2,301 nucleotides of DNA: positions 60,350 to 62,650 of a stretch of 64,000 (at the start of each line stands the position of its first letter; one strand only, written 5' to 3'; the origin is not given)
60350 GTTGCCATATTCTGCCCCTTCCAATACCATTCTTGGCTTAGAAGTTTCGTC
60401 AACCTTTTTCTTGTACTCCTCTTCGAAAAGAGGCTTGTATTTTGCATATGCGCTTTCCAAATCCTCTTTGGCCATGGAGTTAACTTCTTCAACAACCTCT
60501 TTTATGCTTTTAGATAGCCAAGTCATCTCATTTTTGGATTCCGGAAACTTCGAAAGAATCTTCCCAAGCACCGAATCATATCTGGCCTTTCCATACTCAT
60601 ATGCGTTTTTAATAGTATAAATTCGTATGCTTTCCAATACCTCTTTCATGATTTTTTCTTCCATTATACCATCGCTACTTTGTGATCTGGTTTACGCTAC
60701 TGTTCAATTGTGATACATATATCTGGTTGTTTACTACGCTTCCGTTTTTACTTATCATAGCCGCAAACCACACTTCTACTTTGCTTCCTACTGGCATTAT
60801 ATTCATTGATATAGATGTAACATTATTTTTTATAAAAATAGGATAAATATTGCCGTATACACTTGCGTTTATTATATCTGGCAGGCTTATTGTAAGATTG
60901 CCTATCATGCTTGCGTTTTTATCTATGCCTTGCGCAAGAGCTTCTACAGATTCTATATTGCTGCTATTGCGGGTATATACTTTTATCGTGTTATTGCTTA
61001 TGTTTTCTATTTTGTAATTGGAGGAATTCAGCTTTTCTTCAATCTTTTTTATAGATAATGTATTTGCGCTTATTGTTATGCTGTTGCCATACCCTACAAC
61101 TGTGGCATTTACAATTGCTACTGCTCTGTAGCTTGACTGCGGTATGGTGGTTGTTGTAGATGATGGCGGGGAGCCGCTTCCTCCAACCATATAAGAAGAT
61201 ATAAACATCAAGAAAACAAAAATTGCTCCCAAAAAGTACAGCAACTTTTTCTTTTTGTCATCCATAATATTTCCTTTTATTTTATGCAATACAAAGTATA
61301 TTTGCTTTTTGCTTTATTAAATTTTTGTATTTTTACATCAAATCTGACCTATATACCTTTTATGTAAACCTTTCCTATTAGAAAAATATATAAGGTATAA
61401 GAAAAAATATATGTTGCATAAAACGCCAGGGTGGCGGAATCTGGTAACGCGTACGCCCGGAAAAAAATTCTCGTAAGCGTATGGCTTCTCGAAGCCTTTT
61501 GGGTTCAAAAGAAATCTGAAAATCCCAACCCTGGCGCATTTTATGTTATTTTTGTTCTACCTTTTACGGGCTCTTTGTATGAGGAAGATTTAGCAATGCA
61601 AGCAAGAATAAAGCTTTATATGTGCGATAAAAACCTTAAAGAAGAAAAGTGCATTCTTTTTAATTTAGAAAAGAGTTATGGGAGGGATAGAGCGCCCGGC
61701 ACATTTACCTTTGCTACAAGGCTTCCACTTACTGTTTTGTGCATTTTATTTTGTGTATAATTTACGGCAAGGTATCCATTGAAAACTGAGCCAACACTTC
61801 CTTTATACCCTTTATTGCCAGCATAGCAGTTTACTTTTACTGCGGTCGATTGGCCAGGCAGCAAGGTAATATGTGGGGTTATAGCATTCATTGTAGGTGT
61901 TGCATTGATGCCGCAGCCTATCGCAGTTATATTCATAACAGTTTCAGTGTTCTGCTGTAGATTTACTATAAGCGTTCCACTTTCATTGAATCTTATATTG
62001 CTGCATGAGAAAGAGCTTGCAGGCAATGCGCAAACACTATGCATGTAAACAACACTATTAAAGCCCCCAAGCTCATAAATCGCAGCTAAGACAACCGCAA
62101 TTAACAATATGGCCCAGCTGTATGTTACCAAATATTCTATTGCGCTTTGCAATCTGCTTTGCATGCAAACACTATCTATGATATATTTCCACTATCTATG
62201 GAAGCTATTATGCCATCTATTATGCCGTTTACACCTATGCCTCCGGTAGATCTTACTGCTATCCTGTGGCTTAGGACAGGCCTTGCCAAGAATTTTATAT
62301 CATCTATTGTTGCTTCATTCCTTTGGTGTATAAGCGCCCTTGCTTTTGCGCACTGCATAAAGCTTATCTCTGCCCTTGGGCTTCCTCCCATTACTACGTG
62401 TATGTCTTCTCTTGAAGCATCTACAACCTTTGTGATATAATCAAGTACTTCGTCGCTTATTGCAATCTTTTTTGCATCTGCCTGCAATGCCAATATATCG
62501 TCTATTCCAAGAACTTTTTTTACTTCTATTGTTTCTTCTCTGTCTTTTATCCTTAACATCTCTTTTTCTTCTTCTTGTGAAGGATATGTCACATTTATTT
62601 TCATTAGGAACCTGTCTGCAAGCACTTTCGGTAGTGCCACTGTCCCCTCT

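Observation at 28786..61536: Three tRNA insertions share one length and one 4-3-6-4-3 geometry, and the two T-loop copies are sequence-related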

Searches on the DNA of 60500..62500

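Call 6: search_rna_families(source=window, start=60500, end=62500, threshold=evalue, max_evalue=10, show_alignments=4)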
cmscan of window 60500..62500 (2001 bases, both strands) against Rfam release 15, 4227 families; matches with E-value up to 10: 4.
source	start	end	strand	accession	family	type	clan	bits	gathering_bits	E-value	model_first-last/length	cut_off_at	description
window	61570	61676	+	RF00477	snosnR66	Gene; snRNA; snoRNA; CD-box;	-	30.9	65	0.019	1-104/104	no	Small nucleolar RNA snR66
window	61210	61272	-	RF02419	Spd-sr37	Gene; sRNA;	-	19.6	45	2.7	1-67/67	no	Streptococcus sRNA Spd-sr37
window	61424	61504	+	RF02520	mir-965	Gene; miRNA;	-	19.1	43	1.3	1-76/76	no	mir-965 microRNA precursor family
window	61344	61407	-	RF00705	mir-202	Gene; miRNA;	-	17.6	51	1.2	1-76/76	no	mir-202 microRNA precursor family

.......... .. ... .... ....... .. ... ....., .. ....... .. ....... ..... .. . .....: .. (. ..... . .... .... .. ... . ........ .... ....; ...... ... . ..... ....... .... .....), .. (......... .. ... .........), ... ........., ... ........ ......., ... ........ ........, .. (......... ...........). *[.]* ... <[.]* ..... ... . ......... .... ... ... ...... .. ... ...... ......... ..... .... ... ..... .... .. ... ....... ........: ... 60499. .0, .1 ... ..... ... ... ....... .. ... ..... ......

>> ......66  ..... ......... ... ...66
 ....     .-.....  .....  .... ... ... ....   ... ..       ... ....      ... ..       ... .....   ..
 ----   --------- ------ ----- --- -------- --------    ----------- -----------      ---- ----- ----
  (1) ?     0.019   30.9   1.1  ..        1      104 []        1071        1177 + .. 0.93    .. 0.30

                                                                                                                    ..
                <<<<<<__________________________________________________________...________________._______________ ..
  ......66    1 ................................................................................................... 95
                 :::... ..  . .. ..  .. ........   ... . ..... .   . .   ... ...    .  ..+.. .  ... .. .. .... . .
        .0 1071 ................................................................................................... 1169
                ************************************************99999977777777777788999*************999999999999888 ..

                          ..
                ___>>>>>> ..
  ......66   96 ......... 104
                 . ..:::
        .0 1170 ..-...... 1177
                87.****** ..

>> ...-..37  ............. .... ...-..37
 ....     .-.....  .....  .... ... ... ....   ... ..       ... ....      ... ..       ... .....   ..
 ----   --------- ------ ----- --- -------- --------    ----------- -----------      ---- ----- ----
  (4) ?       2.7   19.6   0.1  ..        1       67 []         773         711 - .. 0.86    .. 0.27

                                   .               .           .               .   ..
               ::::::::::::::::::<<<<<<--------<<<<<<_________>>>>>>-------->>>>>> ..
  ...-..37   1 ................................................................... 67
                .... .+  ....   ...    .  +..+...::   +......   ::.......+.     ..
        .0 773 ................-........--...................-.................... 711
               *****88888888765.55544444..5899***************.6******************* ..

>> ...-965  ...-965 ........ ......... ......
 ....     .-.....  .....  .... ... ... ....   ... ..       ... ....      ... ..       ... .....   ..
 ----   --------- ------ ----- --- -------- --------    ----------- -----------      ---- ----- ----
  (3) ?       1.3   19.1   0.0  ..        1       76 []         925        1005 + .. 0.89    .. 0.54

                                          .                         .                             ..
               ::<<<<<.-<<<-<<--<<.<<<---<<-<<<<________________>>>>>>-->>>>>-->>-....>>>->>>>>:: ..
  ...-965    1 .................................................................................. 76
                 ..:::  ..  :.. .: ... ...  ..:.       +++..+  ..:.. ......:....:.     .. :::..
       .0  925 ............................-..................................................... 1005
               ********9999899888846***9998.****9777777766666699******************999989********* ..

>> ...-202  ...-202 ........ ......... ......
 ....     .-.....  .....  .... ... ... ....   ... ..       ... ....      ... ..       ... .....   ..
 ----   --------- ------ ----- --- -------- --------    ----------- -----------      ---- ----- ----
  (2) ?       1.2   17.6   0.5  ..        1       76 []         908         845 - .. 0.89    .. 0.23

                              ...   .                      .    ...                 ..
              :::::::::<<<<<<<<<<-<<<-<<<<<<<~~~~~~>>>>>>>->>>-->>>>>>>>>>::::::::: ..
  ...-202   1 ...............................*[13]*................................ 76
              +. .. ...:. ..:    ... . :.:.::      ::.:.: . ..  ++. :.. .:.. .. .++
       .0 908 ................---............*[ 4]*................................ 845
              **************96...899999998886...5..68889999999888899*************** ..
